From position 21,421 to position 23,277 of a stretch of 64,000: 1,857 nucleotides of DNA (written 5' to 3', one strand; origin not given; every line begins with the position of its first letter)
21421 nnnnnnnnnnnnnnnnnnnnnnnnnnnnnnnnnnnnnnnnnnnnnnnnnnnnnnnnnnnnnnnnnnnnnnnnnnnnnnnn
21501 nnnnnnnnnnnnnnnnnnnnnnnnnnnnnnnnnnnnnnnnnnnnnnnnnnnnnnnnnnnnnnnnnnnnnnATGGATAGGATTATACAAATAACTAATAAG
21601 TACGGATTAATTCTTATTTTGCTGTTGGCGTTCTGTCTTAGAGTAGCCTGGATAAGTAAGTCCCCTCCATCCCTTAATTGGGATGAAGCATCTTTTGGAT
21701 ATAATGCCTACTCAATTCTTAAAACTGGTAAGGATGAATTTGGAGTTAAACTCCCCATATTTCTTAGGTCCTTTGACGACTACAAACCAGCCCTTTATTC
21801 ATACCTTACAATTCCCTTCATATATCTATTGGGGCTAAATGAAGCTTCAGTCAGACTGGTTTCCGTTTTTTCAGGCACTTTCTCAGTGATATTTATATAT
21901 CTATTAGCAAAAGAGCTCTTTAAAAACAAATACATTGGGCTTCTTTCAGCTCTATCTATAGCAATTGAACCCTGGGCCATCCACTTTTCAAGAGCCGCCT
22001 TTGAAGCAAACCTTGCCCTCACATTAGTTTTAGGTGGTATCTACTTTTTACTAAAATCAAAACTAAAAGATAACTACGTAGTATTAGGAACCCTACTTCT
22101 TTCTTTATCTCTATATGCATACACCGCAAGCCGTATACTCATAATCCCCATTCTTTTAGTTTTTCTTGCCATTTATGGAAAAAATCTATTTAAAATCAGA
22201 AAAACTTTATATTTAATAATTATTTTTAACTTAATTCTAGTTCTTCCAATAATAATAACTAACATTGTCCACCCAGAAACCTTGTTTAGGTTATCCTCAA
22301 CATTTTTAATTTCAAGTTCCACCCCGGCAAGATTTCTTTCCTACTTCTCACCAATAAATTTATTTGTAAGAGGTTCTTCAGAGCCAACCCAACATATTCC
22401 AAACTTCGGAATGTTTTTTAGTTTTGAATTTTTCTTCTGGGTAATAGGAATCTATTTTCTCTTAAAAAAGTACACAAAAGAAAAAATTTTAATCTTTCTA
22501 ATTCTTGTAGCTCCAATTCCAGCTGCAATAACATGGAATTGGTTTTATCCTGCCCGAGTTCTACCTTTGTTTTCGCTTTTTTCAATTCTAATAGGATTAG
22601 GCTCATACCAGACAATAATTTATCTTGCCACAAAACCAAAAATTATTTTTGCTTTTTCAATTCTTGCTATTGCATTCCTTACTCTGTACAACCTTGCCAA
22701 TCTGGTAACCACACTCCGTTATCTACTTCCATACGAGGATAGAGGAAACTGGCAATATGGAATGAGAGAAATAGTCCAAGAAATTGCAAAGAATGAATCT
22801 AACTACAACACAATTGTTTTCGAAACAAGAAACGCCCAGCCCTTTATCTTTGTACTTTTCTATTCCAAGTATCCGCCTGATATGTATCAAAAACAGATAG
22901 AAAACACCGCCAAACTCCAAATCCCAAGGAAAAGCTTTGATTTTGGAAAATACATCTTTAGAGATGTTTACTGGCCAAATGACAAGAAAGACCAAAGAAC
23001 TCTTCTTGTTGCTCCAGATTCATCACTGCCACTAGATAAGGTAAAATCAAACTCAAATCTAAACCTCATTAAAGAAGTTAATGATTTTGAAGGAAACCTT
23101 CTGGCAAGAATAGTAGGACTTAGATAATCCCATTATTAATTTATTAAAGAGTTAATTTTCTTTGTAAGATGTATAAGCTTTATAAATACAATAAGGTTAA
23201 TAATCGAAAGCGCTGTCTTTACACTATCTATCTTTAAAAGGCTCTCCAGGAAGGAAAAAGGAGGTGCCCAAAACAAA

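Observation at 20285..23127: Inverted two-gene block whose first gene is an N-terminally clipped PMT-like paralog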

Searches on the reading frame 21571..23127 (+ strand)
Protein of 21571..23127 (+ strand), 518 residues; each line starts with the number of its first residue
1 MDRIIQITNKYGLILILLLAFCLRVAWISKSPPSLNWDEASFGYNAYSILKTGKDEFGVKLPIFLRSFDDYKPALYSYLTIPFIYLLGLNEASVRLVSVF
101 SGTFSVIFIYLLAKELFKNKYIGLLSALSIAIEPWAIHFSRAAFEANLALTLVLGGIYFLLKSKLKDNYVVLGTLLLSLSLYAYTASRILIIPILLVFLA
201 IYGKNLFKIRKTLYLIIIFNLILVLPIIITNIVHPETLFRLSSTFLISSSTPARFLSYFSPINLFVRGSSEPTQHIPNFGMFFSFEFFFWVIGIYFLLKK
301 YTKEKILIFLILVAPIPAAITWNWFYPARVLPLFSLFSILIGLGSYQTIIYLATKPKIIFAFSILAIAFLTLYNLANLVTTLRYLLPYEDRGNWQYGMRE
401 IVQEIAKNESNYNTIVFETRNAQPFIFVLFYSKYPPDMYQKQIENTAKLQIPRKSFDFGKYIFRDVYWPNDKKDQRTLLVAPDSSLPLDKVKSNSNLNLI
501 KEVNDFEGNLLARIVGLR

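Call 5: search_protein_families(library=pfam, proteins=[window:21571-23127:+], max_evalue=0.01)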
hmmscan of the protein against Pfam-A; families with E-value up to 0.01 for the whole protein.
window:21571-23127:+ (518 aa): 2 families
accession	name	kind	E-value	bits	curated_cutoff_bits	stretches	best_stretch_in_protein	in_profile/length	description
PF13231.12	PMT_2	-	3.5e-10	40.8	26.1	1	72-229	2-159/160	Dolichyl-phosphate-mannose-protein mannosyltransferase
PF02366.24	PMT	-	2.7e-05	24.3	22.7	1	15-230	2-233/245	Dolichyl-phosphate-mannose-protein mannosyltransferase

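Call 21: find_homologous_proteins(query=window:21571-23127:+, max_evalue=1e-10)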
Query window:21571-23127:+ (518 aa): 1540 proteins with E <= 1e-10 among 8000 candidates; the best 120 are listed.
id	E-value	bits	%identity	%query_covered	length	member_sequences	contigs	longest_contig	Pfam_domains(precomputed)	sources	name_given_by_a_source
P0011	0.0e+0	1124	100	100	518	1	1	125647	PF13231.13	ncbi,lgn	ncbi:MAG TPA: glycosyltransferase family 39 protein [Patescibacteria group bacterium]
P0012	9.6e-188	643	58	95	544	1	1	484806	PF02366.25,PF13231.13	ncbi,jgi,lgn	-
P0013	3.7e-176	605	55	100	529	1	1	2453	-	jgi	jgi:4-amino-4-deoxy-L-arabinose transferase-like glycosyltransferase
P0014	4.1e-174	599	56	100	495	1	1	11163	PF13231.13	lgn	-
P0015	9.5e-170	584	53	100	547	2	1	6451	PF02366.25,PF13231.13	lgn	-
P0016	7.0e-166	571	54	100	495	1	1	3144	PF13231.13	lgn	-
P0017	6.0e-165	568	50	100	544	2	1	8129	PF02366.25,PF13231.13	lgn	-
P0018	1.7e-163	563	53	100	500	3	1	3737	PF13231.13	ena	-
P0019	5.1e-159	549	54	100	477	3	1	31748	PF02366.25,PF13231.13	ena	-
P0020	2.2e-158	547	49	100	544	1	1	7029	PF02366.25,PF13231.13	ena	-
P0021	3.7e-155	536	52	100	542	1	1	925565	PF13231.13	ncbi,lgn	-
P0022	4.0e-148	513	47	100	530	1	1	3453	PF02366.25,PF13231.13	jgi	-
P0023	6.6e-146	505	49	98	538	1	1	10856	PF02366.25,PF13231.13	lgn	-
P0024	1.8e-145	504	48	97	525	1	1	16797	-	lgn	-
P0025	9.0e-143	495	49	97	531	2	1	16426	-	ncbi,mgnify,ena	mgnify:CR=1 FL=1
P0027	2.0e-141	491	48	97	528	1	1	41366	PF02366.25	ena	-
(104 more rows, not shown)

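Call 22: find_encoding_contigs(protein=P0012, flank=10000, max_places=2)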
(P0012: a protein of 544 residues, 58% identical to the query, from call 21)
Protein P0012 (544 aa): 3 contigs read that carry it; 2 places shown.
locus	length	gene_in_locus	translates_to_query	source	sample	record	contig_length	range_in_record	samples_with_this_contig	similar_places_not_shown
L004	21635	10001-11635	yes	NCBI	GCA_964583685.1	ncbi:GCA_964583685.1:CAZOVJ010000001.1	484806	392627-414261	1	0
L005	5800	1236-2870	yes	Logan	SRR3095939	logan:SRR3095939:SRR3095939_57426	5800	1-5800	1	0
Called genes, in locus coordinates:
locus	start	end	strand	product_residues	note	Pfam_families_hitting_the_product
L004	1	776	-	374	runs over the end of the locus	PF13439:Glyco_transf_4, PF00534:Glycos_transf_1, PF13692:Glyco_trans_1_4, PF13524:Glyco_trans_1_2, PF20706:GT4-conflict (weak)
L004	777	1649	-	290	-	PF00535:Glycos_transf_2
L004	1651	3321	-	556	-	PF02366:PMT (weak), PF13231:PMT_2 (weak)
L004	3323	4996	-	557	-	PF02366:PMT (weak), PF13231:PMT_2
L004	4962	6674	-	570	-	PF02366:PMT (weak), PF13231:PMT_2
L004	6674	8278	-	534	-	PF02366:PMT, PF13231:PMT_2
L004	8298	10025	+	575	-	-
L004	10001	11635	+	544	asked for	PF02366:PMT (weak), PF13231:PMT_2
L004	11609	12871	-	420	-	-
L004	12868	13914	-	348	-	-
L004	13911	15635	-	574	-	PF02366:PMT, PF13231:PMT_2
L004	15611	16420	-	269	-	PF00535:Glycos_transf_2, PF13641:Glyco_tranf_2_3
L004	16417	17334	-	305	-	PF00535:Glycos_transf_2, PF10111:Glyco_tranf_2_2 (weak), PF13641:Glyco_tranf_2_3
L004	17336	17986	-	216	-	PF01209:Ubie_methyltran (weak), PF05219:DREV (weak), PF13489:Methyltransf_23, PF01728:FtsJ (weak), PF13847:Methyltransf_31, PF08241:Methyltransf_11, PF08242:Methyltransf_12, PF13649:Methyltransf_25, +2 more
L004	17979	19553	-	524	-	-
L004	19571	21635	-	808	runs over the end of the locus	PF09586:YfhO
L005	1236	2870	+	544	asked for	PF02366:PMT (weak), PF13231:PMT_2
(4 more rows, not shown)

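Call 24: find_encoding_contigs(protein=P0014, flank=10000, max_places=2)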
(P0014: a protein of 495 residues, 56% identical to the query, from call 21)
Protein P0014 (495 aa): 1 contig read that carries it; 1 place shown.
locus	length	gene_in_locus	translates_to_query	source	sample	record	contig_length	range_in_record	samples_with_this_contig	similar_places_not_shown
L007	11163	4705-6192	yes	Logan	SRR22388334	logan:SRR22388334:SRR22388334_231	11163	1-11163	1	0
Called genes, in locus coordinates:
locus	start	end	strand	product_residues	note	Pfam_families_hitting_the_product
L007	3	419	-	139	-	?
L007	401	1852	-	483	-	-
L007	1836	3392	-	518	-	PF02366:PMT (faint)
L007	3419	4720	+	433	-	-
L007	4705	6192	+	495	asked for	PF13231:PMT_2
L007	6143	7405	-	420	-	-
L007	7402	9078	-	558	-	-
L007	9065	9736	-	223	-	-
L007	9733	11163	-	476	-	?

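Call 46: find_encoding_contigs(protein=P0021, flank=6000, max_places=1)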
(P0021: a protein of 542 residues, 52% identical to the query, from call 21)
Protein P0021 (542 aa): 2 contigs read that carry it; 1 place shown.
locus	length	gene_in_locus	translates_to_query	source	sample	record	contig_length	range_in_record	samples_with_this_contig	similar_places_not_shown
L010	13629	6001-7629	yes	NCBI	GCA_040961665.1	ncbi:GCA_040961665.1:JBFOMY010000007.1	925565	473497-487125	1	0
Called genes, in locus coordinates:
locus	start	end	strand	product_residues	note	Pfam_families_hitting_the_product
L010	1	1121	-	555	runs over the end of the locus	PF02366:PMT (weak), PF13231:PMT_2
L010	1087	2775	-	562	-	PF13231:PMT_2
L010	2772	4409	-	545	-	PF02366:PMT (weak), PF13231:PMT_2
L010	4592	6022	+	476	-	-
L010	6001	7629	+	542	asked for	PF13231:PMT_2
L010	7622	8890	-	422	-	-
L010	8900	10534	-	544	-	-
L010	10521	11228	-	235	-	-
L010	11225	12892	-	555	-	PF02366:PMT, PF13231:PMT_2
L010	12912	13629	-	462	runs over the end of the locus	PF13231:PMT_2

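Call 47: find_encoding_contigs(protein=P0019, flank=6000, max_places=1)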
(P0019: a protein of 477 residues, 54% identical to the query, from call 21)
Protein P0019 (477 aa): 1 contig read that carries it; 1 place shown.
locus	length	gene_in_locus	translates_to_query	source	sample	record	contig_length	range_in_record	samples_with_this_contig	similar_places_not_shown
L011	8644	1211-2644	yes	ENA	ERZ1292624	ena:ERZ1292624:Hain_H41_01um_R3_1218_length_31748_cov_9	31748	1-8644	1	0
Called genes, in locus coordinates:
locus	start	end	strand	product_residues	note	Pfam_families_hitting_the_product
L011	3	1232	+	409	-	?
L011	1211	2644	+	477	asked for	PF02366:PMT, PF13231:PMT_2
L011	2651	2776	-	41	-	-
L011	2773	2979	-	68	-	-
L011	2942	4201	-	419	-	-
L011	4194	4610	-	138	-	PF00293:NUDIX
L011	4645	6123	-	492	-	PF02366:PMT (weak), PF13231:PMT_2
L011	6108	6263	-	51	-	-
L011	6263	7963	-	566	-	PF13231:PMT_2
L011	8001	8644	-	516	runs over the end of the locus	PF13231:PMT_2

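Call 48: find_encoding_contigs(protein=P0027, flank=6000, max_places=1)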
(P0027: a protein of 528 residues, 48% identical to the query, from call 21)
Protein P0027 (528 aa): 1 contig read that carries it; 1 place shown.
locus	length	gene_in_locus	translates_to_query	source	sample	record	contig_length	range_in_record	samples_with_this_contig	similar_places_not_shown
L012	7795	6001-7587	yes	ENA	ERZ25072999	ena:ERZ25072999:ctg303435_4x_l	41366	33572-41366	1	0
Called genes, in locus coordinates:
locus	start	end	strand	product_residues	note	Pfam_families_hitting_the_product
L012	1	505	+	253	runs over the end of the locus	PF00009:GTP_EFTU, PF01926:MMR_HSR1 (weak), PF02421:FeoB_N (faint)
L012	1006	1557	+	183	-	PF00679:EFG_C (weak), PF21018:BipA_C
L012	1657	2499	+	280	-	PF01555:N6_N4_Mtase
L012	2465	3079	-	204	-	-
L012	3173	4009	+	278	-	PF01186:Lysyl_oxidase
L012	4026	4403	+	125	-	PF06262:Zincin_1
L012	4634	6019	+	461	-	-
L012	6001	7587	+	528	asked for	PF02366:PMT (weak)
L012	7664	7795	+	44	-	?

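Call 65: search_protein_families(library=ncbifam, proteins=[window:21571-23127:+, L004:8298-10022:+], max_evalue=0.01)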
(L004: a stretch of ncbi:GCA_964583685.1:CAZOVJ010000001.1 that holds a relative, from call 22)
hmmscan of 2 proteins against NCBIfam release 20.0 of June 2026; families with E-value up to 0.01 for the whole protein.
window:21571-23127:+ (518 aa): 1 family
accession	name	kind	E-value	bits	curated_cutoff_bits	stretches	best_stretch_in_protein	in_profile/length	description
TIGR03663.1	TIGR03663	subfamily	1.5e-05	24.2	126.25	1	13-200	4-175/435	flippase activity-associated protein Agl23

L004:8298-10022:+ (575 aa): 0 families

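Call 83: predict_structure(alignment_id=A6)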
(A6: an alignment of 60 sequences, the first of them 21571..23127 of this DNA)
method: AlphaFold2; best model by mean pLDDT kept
length: 518 residues; sequences in the alignment: 60
mean_pLDDT: 93.3   pTM: 0.92
mean pLDDT of the five models: 93.3, 92.8, 92.8, 92.3, 91.1
residues with pLDDT >= 90: 438; 70-90: 62; 50-70: 18; < 50: 0
segments of 3 or more residues with pLDDT < 50: none
pLDDT, mean of each block of 10 residues (from residue 1): 85 98 96 92 97 95 84 94 98 97 98 98 98 97 91 98 94 96 94 96 93 92 91 80 66 93 94 92 98 98 96 95 84 98 98 98 97 98 93 92 95 92 86 97 78 85 95 96 96 96 94 96
secondary structure, 60 per line:
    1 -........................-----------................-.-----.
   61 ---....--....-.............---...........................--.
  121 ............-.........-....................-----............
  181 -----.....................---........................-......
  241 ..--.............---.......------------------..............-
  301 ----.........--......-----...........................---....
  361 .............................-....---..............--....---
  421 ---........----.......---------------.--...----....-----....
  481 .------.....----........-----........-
elements in order: H2-25 H37-52 E64-67 E70-73 H75-87 H91-117 H120-132 H134-142 H144-163 H169-180 H186-206 H210-233 H235-242 H245-257 H261-267 H286-299 H305-313 H316-321 H327-353 H357-389 H391-394 H398-411 E414-417 H424-431 H436-442 E461-463 H468-471 E477-481 H488-492 E497-504 E510-517

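Call 85: fold_search(model_id=the predicted structure, library=pdb)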
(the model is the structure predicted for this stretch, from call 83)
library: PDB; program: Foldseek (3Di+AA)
matches with E <= 10: 273; with E <= 0.001: 19
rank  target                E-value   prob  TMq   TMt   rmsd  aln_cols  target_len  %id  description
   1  5f15                  2.3e-09  1.00  0.55  0.53  10.5       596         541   14  Crystal Structure of ArnT from Cupriavidus metallidurans bound to Undecaprenyl phosphate (released 2016-02-17)
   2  5ezm                  9.0e-09  1.00  0.57  0.55   9.9       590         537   13  Crystal Structure of ArnT from Cupriavidus metallidurans in the apo state (released 2016-02-17)
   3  6gxc_A                5.4e-08  1.00  0.50  0.38   9.7       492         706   15  Bacterial oligosaccharyltransferase PglB in complex with an inhibitory peptide and a reactive lipid-linked oligosaccha (released 2018-11-14)
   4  7oci_F                1.6e-07  1.00  0.54  0.45  10.2       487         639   15  Cryo-EM structure of yeast Ost6p containing oligosaccharyltransferase complex (released 2022-02-16)
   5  8b6l_I                1.8e-07  1.00  0.52  0.41  10.4       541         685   13  Subtomogram average of the human Sec61-TRAP-OSTA-translocon (released 2022-12-07)
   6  5ogl_A                2.0e-07  1.00  0.50  0.38   9.2       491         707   15  Structure of bacterial oligosaccharyltransferase PglB in complex with an acceptor peptide and an lipid-linked oligosac (released 2017-10-25)
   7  7e9s_A                2.4e-07  1.00  0.51  0.32  10.2       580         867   13  Archaeal oligosaccharyltransferase AglB from Archaeoglobus fulgidus in complex with an inhibitory peptide and a dolich (released 2021-09-08)
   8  8age_A                3.1e-07  1.00  0.52  0.43  10.0       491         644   15  Structure of yeast oligosaccharylransferase complex with acceptor peptide bound (released 2022-12-07)
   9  8agc_A                3.1e-07  1.00  0.52  0.40  10.6       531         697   14  Structure of yeast oligosaccharylransferase complex with lipid-linked oligosaccharide and non-acceptor peptide bound (released 2022-12-07)
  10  9s6t_A                1.6e-06  1.00  0.52  0.55   8.5       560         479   13  Ternary cryo-EM structure of chicken ALG12 with Dol25-PP-GlcNAc2Man7, Dol25-P-Man, and Fab (released 2026-03-18)
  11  3waj                  2.2e-06  1.00  0.54  0.37  11.7       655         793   12  Crystal structure of the Archaeoglobus fulgidus oligosaccharyltransferase (O29867_ARCFU) complex with Zn and sulfate (released 2013-10-30)
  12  8agb_A                2.7e-06  1.00  0.53  0.44  10.8       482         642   16  Structure of yeast oligosaccharylransferase complex with lipid-linked oligosaccharide bound (released 2022-12-07)
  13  3rce_A                3.5e-06  1.00  0.51  0.40  14.0       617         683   14  Bacterial oligosaccharyltransferase PglB (released 2011-06-15)
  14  6ezn_F                1.0e-05  1.00  0.54  0.45  10.4       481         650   15  Cryo-EM structure of the yeast oligosaccharyltransferase (OST) complex (released 2018-01-17)
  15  9s6u_A                1.2e-04  1.00  0.50  0.48   9.5       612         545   11  Ternary cryo-EM structure of human ALG9 with Dol25-PP-GlcNAc2Man8, Dol25-P-Man and Fab (released 2026-03-18)
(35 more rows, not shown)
